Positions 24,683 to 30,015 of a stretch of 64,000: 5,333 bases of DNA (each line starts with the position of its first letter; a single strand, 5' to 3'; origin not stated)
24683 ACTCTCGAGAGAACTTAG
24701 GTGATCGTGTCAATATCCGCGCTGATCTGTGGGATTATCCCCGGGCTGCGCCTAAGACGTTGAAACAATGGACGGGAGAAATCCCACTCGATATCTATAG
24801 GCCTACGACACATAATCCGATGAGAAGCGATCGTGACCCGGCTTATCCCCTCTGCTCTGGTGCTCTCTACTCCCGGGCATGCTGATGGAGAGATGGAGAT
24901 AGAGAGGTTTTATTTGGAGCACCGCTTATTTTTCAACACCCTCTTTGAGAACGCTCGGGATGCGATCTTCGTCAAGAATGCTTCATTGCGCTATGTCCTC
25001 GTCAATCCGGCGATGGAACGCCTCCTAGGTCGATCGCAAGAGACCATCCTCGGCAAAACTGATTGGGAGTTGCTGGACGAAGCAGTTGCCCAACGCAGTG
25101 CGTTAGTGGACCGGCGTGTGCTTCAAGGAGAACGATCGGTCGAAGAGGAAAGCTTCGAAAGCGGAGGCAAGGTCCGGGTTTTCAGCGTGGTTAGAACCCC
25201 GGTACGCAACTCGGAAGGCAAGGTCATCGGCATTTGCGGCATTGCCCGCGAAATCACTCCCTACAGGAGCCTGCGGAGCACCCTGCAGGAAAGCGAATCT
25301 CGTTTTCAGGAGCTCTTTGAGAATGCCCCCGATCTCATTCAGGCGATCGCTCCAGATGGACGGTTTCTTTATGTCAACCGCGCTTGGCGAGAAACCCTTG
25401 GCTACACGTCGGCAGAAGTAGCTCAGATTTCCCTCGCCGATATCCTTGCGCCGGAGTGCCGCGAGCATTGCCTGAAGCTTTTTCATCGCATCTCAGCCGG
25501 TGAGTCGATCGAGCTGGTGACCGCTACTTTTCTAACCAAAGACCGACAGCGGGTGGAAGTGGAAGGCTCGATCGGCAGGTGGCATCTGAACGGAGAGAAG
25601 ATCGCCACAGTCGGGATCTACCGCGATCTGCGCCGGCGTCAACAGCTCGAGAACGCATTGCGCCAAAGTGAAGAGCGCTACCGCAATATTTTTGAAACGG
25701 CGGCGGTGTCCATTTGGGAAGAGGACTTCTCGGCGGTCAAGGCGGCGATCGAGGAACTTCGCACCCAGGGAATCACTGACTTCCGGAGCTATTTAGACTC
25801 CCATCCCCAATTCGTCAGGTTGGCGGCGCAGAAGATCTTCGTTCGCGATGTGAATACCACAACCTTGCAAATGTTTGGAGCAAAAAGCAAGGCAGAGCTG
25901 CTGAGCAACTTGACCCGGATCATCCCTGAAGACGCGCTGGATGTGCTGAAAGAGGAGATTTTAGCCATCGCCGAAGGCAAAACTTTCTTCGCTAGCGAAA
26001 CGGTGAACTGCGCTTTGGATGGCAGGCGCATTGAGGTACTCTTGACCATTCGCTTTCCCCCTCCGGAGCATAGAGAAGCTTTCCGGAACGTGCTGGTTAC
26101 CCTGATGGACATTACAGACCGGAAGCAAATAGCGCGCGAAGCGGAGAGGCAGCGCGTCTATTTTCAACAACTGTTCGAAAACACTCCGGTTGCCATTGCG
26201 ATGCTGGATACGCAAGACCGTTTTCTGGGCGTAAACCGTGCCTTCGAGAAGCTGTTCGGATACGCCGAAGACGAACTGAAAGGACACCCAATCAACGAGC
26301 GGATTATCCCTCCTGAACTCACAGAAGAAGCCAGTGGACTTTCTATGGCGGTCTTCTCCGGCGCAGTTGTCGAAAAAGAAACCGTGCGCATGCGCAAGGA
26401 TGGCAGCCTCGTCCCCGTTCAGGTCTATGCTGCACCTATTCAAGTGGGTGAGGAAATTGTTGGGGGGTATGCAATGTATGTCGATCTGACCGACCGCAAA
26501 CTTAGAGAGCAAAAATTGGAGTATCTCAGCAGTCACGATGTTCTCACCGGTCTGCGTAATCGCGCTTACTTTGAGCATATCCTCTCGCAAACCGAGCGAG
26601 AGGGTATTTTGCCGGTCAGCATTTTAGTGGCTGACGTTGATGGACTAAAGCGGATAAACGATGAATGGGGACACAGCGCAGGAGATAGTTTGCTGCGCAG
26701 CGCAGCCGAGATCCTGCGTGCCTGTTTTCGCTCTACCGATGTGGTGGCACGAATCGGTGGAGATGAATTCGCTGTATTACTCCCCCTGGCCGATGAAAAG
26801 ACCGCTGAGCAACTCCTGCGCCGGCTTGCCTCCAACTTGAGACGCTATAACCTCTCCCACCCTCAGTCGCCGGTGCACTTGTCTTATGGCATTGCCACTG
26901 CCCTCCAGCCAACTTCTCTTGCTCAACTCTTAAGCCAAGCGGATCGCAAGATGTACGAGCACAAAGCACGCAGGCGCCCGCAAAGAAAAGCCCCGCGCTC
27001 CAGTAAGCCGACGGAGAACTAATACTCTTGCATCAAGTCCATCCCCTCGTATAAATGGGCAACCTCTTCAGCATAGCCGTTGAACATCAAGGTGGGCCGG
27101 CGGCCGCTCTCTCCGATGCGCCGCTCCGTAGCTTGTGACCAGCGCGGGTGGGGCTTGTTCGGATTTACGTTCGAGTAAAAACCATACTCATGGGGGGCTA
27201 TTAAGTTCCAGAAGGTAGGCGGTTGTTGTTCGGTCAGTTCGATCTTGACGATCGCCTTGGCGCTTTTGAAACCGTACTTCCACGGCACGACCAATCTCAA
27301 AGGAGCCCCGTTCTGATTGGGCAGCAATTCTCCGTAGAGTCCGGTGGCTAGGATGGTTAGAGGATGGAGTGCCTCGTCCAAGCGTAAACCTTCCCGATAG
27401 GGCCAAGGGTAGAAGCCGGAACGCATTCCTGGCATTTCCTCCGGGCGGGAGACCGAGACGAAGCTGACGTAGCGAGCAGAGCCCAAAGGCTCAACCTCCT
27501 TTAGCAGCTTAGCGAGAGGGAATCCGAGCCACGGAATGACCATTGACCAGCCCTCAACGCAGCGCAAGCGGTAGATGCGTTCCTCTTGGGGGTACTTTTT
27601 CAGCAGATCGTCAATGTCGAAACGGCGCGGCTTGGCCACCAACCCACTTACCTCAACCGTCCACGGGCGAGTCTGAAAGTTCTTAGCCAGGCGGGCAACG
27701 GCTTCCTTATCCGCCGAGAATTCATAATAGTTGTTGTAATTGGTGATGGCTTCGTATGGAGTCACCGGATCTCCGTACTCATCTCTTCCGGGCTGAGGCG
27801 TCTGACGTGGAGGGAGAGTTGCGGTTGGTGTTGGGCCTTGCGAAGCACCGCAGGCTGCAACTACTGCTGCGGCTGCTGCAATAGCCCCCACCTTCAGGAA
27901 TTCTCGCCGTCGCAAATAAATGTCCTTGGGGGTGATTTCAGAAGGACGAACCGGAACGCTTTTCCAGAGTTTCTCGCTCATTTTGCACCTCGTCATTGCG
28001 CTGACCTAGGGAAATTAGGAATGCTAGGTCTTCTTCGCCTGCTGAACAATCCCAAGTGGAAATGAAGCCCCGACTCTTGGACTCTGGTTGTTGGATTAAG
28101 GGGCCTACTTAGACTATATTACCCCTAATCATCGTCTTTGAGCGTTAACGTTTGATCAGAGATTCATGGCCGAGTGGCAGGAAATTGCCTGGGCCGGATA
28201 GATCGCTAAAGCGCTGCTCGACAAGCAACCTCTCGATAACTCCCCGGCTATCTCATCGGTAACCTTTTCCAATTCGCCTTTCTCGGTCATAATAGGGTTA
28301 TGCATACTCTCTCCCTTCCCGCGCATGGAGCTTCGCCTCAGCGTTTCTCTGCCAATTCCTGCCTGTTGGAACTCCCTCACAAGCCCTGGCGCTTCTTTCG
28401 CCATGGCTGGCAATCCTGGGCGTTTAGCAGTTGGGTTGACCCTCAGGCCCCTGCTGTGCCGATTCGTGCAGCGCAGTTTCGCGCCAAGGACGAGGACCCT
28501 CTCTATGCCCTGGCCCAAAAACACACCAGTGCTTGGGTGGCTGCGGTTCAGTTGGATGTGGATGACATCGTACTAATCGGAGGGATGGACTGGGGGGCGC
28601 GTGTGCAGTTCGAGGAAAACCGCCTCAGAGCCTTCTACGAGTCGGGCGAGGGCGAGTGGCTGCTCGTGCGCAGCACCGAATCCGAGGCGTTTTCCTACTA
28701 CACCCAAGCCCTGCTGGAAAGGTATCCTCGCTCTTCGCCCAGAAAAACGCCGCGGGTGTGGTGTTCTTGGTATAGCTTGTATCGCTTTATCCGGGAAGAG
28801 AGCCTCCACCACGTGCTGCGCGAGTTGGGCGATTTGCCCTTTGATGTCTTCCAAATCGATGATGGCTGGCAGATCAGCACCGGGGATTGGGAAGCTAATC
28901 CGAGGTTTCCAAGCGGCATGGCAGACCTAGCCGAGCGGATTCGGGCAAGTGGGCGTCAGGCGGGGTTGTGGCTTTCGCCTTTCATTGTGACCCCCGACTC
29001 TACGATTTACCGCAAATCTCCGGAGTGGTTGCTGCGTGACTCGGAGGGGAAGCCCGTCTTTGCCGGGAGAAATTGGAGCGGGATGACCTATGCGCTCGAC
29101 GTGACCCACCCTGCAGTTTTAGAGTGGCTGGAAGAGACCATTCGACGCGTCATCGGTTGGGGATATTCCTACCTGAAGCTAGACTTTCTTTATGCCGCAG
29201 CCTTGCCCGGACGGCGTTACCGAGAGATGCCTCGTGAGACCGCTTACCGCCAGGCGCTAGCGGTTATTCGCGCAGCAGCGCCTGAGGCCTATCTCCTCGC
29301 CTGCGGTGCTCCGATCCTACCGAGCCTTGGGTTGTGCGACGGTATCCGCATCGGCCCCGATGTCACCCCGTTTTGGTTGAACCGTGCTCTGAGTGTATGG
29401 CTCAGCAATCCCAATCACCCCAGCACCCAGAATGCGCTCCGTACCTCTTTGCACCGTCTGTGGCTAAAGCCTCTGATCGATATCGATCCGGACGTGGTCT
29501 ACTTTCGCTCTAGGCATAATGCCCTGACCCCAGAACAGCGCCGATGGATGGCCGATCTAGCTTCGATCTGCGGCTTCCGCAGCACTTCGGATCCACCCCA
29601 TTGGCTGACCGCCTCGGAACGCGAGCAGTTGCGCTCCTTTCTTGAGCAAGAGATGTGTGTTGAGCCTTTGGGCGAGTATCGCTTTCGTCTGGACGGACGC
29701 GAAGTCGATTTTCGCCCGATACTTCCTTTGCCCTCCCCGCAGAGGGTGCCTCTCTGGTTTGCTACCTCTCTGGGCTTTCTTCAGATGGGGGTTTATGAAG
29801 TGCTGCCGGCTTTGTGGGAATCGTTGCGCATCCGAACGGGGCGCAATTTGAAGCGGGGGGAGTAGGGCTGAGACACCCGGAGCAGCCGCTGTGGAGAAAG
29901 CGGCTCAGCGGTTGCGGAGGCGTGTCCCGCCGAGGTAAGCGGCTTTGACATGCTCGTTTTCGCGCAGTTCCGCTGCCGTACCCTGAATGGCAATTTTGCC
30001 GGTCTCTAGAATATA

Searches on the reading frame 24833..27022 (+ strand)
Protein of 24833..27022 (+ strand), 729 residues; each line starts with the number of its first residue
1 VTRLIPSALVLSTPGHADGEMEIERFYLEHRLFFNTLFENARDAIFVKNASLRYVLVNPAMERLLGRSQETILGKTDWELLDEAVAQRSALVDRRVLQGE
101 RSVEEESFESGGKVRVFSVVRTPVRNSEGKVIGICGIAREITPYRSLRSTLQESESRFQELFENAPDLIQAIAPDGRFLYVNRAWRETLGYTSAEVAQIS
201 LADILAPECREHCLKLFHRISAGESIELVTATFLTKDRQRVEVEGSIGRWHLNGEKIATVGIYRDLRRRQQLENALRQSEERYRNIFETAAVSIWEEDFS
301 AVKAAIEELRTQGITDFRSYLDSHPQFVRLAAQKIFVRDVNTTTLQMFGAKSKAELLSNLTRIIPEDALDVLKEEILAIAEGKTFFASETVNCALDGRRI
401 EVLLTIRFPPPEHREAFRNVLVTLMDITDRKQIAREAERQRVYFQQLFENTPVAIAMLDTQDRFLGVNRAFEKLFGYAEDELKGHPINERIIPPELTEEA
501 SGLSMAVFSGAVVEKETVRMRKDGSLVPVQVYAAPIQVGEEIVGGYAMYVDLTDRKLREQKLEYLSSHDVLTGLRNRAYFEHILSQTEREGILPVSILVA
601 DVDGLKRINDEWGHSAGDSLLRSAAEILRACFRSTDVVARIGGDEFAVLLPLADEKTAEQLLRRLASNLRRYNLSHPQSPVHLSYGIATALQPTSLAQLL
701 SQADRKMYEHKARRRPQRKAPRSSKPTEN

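Call 77: search_protein_families(library=pfam, proteins=[window:24833-27022:+], max_evalue=0.00001)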
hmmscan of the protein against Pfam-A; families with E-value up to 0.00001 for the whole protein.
window:24833-27022:+ (729 aa): 7 families
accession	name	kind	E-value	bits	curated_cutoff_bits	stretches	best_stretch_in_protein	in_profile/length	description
PF08448.16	PAS_4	-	4.7e-50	168.9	23.1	3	38-142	1-106/110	PAS fold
PF00989.32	PAS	-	2.8e-46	156.6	22.6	3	34-141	3-113/113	PAS fold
PF13426.13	PAS_9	-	1.9e-39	134.5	27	3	452-554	1-103/103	PAS domain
PF00990.26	GGDEF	-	1.1e-37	129.7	23.8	1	567-715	2-159/161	Diguanylate cyclase, GGDEF domain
PF13188.13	PAS_8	-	5.1e-33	112.3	21.8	3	444-491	3-50/65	PAS domain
PF08447.18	PAS_3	-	3.9e-19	69.1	25.6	1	466-537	3-76/89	PAS fold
PF08670.17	MEKHLA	-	7.6e-06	26.3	23.7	0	147-256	19-128/143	MEKHLA domain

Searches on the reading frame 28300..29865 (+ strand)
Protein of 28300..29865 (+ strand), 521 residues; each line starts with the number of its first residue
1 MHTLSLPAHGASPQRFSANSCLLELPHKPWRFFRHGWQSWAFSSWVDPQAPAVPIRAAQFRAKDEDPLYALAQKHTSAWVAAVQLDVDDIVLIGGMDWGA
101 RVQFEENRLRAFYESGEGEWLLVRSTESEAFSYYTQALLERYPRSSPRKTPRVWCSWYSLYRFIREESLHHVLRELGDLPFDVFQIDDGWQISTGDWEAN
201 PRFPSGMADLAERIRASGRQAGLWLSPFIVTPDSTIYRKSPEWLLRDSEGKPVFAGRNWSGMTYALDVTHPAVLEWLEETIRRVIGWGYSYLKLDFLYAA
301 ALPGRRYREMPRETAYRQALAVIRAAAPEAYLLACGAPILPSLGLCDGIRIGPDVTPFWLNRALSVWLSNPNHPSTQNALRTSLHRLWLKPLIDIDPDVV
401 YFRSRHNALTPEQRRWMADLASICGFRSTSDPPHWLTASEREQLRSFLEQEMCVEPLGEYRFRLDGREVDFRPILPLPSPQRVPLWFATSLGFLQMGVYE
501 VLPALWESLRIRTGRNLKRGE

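Call 77: search_protein_families(library=pfam, proteins=[window:28300-29865:+], max_evalue=0.00001)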
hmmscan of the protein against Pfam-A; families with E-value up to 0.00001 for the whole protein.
window:28300-29865:+ (521 aa): 2 families
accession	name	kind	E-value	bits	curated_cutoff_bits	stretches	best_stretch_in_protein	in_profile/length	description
PF02065.24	Melibiase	-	9.3e-22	77.9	27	1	144-324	35-221/347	Melibiase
PF01055.32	Glyco_hydro_31_2nd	-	5.9e-10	39.4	23.5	1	158-296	17-156/328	Glycosyl hydrolases family 31 TIM-barrel domain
